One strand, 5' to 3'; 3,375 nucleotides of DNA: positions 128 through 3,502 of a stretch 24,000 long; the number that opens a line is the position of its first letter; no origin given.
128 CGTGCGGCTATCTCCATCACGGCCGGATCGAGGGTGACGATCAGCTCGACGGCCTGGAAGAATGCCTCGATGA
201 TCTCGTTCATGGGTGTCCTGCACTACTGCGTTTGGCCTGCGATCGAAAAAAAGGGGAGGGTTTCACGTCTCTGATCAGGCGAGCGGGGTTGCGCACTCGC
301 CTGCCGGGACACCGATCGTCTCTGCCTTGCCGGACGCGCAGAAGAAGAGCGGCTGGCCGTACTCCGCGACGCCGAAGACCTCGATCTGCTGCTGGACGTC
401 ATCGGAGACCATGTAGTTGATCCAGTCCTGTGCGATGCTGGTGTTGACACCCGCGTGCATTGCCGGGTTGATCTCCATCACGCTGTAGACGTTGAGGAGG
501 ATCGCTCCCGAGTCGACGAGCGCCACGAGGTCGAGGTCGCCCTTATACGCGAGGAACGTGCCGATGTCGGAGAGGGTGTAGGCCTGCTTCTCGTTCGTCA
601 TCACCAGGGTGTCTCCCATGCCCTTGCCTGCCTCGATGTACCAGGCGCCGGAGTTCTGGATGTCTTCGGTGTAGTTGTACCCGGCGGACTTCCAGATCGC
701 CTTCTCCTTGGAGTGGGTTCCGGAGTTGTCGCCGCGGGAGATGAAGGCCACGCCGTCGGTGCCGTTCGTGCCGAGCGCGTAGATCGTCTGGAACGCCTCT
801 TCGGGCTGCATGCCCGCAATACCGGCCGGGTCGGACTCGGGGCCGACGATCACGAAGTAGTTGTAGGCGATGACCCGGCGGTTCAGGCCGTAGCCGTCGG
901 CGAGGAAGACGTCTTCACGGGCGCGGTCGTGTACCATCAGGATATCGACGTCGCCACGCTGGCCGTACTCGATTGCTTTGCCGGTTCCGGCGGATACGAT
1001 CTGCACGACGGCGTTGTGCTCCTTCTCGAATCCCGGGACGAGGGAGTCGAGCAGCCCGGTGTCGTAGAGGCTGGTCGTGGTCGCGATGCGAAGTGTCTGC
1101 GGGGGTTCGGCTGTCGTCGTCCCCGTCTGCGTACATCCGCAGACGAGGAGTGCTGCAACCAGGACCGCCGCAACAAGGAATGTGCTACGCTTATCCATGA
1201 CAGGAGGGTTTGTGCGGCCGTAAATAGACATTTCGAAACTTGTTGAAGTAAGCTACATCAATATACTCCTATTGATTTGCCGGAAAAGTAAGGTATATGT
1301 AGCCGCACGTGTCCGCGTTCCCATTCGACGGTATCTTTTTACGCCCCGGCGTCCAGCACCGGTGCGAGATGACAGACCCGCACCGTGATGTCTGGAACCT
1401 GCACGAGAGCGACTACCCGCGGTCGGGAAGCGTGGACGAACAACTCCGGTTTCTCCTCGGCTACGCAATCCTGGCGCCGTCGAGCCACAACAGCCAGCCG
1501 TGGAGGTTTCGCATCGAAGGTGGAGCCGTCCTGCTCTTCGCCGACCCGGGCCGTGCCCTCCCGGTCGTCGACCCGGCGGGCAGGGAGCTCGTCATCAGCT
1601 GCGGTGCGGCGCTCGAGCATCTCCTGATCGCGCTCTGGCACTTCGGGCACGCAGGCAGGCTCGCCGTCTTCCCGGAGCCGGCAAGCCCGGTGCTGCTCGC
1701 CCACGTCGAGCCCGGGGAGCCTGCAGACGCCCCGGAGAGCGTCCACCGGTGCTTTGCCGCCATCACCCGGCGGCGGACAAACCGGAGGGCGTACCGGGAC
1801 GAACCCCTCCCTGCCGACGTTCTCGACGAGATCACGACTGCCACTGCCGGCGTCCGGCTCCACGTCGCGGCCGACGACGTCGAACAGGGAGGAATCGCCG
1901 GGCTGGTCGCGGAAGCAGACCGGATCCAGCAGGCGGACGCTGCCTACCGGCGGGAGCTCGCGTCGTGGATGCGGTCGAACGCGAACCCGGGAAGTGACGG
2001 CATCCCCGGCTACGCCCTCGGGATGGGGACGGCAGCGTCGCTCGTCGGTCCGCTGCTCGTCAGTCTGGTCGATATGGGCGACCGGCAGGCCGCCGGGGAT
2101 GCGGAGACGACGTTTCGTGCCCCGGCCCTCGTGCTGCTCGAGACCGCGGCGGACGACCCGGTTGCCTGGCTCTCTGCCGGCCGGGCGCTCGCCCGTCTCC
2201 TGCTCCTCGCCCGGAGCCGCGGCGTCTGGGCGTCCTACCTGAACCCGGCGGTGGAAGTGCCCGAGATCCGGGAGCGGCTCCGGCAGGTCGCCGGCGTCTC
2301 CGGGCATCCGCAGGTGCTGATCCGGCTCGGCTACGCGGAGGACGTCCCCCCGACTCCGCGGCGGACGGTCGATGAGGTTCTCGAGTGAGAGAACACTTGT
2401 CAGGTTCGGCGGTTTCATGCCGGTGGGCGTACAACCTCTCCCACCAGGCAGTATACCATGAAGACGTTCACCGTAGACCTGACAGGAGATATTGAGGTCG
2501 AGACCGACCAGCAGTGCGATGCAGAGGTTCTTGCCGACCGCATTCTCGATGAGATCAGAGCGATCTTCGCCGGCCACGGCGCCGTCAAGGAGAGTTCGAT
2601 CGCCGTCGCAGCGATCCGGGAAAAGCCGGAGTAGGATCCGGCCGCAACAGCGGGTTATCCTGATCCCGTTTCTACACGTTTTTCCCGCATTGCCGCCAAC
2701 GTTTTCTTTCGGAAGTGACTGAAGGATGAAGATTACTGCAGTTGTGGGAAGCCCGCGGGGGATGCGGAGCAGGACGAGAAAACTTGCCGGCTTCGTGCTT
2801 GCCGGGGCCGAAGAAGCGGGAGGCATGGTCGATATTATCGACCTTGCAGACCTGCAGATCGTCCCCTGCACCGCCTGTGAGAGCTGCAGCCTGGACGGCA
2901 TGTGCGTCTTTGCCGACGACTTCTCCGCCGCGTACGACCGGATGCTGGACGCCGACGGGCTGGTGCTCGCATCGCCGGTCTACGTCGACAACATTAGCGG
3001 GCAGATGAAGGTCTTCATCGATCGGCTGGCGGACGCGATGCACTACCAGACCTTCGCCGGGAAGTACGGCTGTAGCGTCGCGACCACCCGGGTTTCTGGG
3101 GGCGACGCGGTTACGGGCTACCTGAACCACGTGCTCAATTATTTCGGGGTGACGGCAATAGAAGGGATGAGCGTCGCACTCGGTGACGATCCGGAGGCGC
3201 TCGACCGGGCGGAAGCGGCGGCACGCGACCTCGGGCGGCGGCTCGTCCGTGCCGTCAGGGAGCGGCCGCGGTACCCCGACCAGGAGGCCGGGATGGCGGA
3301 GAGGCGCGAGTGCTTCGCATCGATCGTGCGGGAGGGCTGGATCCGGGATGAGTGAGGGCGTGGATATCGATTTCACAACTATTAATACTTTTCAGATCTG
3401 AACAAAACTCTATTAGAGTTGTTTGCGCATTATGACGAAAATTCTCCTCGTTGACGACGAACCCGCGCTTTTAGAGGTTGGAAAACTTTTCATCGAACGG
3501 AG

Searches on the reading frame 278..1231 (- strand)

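Call 62: search_protein_families(library=pfam, proteins=[window:278-1231:-], max_evalue=0.0001)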
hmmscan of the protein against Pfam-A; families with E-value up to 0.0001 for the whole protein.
window:278-1231:- (318 aa): 2 families
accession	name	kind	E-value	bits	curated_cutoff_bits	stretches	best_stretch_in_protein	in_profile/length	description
PF12849.12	PBP_like_2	-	3.3e-37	129.1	27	1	39-278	2-267/267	PBP superfamily domain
PF13531.11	SBP_bac_11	-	1.6e-09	38.3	25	1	49-287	3-225/227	Bacterial extracellular solute-binding protein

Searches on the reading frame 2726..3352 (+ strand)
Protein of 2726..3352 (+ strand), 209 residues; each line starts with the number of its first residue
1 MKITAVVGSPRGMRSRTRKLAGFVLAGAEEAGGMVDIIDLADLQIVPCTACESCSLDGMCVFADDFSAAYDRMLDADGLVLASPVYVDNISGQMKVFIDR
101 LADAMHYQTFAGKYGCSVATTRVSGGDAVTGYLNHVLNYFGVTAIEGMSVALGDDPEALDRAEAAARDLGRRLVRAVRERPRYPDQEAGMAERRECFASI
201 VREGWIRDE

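Call 62: search_protein_families(library=pfam, proteins=[window:2726-3352:+], max_evalue=0.0001)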
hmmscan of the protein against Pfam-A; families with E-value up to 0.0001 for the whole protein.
window:2726-3352:+ (209 aa): 2 families
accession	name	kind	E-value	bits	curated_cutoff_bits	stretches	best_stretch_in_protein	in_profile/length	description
PF03358.20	FMN_red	-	3.1e-30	105.2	24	1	1-154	1-149/152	NADPH-dependent FMN reductase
PF02525.22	Flavodoxin_2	-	1.2e-15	58.2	27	1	1-167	1-192/198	Flavodoxin-like fold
